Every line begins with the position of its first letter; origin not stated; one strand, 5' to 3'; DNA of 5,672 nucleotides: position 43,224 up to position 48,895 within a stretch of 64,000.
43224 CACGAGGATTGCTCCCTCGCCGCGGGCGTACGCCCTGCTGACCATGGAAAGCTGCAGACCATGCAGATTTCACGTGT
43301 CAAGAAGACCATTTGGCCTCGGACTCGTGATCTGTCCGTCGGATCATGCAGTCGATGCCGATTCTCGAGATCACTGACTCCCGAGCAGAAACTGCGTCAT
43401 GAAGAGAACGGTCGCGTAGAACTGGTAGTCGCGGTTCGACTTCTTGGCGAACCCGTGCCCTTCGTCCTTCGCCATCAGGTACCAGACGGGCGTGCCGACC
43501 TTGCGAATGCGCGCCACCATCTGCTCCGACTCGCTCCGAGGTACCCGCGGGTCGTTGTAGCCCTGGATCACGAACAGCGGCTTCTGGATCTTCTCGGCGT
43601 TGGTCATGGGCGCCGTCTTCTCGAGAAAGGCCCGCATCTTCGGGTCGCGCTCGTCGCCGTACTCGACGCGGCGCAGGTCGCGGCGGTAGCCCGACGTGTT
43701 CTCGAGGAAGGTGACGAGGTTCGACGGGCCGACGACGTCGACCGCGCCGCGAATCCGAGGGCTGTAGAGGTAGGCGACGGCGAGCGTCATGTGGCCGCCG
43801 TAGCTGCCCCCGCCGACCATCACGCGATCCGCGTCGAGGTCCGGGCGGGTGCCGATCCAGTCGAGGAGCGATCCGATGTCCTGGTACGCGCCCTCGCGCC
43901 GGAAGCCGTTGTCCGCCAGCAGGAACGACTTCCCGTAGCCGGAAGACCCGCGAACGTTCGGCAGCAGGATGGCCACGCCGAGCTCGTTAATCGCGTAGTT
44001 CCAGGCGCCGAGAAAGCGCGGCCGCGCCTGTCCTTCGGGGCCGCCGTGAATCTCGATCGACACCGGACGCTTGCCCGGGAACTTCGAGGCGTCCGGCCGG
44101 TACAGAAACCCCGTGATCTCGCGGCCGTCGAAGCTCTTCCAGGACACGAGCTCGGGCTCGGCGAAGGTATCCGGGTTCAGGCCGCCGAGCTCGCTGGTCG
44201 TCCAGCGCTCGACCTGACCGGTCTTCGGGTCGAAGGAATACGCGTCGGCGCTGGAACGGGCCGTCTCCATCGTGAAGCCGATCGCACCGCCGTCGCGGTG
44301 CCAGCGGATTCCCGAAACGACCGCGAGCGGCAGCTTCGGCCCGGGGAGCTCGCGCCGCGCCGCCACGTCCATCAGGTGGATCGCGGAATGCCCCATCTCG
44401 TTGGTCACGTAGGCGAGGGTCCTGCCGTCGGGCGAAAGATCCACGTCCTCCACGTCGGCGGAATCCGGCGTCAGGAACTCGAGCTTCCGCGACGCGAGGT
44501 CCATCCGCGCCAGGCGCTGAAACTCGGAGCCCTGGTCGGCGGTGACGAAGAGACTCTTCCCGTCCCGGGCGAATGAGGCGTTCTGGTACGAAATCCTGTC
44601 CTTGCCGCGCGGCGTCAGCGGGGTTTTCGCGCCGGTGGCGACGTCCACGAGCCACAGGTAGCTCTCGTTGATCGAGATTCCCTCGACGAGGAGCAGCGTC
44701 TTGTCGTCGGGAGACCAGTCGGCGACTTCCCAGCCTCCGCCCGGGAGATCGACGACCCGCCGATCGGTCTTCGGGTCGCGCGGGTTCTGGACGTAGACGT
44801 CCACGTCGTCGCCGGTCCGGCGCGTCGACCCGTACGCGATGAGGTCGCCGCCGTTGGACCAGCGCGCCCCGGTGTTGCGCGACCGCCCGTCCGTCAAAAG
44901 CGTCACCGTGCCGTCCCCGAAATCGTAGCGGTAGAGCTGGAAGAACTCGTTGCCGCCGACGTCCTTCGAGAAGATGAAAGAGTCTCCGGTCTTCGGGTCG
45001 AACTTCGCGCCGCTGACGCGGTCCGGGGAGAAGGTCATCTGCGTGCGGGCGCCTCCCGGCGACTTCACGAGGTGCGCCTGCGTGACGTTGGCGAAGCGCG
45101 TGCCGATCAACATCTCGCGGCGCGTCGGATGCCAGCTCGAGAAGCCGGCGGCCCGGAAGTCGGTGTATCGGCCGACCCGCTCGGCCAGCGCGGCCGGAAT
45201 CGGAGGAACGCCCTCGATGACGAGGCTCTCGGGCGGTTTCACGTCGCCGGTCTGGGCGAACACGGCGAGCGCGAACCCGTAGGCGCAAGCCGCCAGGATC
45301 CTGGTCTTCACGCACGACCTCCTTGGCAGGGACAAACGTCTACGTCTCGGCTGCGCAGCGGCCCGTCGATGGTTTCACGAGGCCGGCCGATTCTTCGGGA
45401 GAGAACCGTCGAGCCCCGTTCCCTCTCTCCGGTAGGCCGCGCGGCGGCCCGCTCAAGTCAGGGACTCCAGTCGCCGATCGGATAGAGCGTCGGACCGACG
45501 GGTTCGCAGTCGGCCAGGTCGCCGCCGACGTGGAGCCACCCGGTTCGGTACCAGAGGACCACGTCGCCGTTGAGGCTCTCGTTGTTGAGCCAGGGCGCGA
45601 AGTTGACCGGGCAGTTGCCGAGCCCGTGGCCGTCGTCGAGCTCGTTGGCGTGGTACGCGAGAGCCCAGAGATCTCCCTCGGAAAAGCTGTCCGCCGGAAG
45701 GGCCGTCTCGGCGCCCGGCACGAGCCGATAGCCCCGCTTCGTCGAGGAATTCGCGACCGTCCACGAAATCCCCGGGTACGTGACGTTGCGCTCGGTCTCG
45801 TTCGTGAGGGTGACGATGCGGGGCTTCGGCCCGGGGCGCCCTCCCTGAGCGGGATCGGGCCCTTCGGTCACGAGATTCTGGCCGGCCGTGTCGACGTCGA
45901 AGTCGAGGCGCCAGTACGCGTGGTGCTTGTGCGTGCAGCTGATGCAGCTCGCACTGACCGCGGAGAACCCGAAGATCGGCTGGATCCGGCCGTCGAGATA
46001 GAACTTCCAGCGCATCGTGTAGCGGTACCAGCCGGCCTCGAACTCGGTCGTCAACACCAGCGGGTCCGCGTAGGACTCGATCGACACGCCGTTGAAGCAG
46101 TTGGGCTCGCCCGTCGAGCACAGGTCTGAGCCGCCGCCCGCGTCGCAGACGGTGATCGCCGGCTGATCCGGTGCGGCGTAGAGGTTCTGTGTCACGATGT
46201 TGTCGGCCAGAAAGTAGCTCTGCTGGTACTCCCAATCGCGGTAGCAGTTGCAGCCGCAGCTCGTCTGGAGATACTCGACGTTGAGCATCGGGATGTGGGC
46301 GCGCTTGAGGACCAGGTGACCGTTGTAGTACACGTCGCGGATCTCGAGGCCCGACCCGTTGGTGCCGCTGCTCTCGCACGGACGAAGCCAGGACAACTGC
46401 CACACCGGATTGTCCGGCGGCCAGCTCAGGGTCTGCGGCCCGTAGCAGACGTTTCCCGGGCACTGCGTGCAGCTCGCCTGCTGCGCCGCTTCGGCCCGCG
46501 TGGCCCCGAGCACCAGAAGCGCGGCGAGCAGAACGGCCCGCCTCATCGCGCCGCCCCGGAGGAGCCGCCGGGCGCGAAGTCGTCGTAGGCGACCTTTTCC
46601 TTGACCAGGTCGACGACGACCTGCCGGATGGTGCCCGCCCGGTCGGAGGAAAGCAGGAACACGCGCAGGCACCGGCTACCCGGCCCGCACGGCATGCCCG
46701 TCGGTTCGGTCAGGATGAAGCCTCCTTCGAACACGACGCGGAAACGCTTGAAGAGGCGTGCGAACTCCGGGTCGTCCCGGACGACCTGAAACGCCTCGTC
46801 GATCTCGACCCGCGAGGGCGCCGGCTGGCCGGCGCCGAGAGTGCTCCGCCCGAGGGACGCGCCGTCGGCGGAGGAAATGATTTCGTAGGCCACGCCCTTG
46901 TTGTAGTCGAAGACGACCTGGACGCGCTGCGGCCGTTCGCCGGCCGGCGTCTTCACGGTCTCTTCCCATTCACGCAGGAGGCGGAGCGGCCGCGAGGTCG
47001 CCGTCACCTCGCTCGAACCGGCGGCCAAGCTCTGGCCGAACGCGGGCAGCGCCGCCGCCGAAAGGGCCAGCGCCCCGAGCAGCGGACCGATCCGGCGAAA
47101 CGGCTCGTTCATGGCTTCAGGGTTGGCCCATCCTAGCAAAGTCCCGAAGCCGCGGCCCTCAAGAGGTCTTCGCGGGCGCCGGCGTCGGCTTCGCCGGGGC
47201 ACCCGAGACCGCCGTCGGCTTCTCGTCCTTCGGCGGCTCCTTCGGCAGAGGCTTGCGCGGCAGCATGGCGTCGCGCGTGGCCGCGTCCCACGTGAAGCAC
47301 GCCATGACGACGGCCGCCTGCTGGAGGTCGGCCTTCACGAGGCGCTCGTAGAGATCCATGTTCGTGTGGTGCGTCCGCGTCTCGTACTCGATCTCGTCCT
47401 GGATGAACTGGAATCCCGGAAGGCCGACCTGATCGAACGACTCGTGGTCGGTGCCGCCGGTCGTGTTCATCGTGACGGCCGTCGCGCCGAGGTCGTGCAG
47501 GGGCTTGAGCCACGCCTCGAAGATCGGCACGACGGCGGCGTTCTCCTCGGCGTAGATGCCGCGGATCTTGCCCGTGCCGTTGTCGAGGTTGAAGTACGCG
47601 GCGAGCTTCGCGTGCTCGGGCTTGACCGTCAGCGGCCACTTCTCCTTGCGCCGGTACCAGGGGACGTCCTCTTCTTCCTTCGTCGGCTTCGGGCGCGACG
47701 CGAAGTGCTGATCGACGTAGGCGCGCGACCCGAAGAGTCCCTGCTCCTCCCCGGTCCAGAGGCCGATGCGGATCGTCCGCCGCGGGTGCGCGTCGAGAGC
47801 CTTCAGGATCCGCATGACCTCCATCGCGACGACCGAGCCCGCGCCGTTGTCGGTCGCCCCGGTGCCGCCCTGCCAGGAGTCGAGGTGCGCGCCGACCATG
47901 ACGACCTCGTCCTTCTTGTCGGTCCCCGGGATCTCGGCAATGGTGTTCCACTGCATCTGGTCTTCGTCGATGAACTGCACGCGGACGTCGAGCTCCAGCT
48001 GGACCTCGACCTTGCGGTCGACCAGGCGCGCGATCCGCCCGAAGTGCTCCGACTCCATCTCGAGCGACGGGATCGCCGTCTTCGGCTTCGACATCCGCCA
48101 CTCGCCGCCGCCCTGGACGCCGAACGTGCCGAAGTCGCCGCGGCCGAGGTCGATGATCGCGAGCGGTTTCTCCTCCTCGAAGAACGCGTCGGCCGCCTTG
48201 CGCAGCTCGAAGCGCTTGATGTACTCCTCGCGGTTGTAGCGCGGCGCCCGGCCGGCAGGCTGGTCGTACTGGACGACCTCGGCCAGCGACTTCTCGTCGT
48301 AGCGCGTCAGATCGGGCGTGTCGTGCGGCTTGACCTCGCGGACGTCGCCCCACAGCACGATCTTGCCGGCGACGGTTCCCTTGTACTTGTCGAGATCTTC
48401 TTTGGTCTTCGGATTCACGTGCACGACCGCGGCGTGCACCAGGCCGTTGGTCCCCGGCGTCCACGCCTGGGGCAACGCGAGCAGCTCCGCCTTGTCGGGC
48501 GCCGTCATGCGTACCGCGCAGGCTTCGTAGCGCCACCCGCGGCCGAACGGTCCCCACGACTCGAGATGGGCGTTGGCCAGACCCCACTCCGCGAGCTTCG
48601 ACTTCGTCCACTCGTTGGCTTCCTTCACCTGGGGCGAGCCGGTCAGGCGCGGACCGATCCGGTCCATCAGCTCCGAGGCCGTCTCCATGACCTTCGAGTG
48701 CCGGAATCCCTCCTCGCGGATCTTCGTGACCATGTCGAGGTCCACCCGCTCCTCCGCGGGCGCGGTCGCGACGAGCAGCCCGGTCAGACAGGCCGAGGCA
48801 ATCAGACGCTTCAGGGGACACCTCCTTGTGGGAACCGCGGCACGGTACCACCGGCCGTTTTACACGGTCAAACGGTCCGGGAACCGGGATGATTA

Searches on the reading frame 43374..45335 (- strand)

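Call 75: search_protein_families(library=pfam, proteins=[window:43374-45335:-], max_evalue=0.001)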
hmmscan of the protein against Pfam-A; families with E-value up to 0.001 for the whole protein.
window:43374-45335:- (654 aa): 10 families
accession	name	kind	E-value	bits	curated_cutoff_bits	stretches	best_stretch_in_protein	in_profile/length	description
PF00326.27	Peptidase_S9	-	1.2e-31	110.3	22.6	1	447-648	7-208/213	Prolyl oligopeptidase family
PF20434.5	BD-FAE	-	2.6e-08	34.1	26.8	1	499-608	85-213/215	BD-FAE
PF01738.24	DLH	-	1.2e-07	31.9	21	1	485-642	79-202/217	Dienelactone hydrolase family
PF07859.19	Abhydrolase_3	-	2e-06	28.2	25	1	482-630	47-209/210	alpha/beta hydrolase fold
PF00561.26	Abhydrolase_1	-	1.4e-05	25.3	25.8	0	429-536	6-102/245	alpha/beta hydrolase fold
PF02129.25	Peptidase_S15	-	1.6e-05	25.2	23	0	482-542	75-134/262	X-Pro dipeptidyl-peptidase (S15 family)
PF05448.18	AXE1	-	2.5e-05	23.6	21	1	398-532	60-204/321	Acetyl xylan esterase (AXE1)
PF02897.21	Peptidase_S9_N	-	5.9e-05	22.4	24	0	294-357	125-189/414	Prolyl oligopeptidase, N-terminal beta-propeller domain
PF25174.1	Beta-prop_THOC3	-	0.00016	21.2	305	0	195-312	85-191/272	THOC3 beta-propeller domain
PF00930.27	DPPIV_N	-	0.00033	19.9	22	0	274-312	24-62/354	Dipeptidyl peptidase IV (DPP IV) N-terminal region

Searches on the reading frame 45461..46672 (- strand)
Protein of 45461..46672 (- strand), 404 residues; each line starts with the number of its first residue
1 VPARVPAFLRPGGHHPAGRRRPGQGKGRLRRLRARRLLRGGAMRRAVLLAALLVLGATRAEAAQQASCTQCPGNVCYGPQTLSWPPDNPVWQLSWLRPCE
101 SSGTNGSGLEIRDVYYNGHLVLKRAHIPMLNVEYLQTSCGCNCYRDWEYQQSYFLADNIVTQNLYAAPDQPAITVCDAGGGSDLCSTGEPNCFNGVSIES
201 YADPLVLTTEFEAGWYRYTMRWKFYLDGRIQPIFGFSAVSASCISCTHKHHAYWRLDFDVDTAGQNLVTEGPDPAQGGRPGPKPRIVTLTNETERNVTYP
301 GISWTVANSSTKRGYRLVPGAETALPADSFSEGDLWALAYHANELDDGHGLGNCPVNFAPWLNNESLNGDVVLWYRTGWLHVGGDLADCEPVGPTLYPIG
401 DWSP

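Call 75: search_protein_families(library=pfam, proteins=[window:45461-46672:-], max_evalue=0.001)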
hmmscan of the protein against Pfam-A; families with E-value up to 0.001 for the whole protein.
window:45461-46672:- (404 aa): 1 family
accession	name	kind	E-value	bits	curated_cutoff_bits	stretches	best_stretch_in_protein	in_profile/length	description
PF01179.26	Cu_amine_oxid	-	9.6e-11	41.6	27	1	239-382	200-377/407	Copper amine oxidase, enzyme domain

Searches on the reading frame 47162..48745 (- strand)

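Call 10: search_protein_families(library=pfam, proteins=[window:47162-48745:-], max_evalue=0.01)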
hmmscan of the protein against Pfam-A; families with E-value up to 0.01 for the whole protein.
window:47162-48745:- (528 aa): 2 families
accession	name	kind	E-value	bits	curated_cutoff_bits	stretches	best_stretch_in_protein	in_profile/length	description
PF04389.22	Peptidase_M28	-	4.9e-34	118.2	21.3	1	267-482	1-190/193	Peptidase family M28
PF01546.33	Peptidase_M20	-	1.2e-06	29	24.6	1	294-445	30-171/206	Peptidase family M20/M25/M40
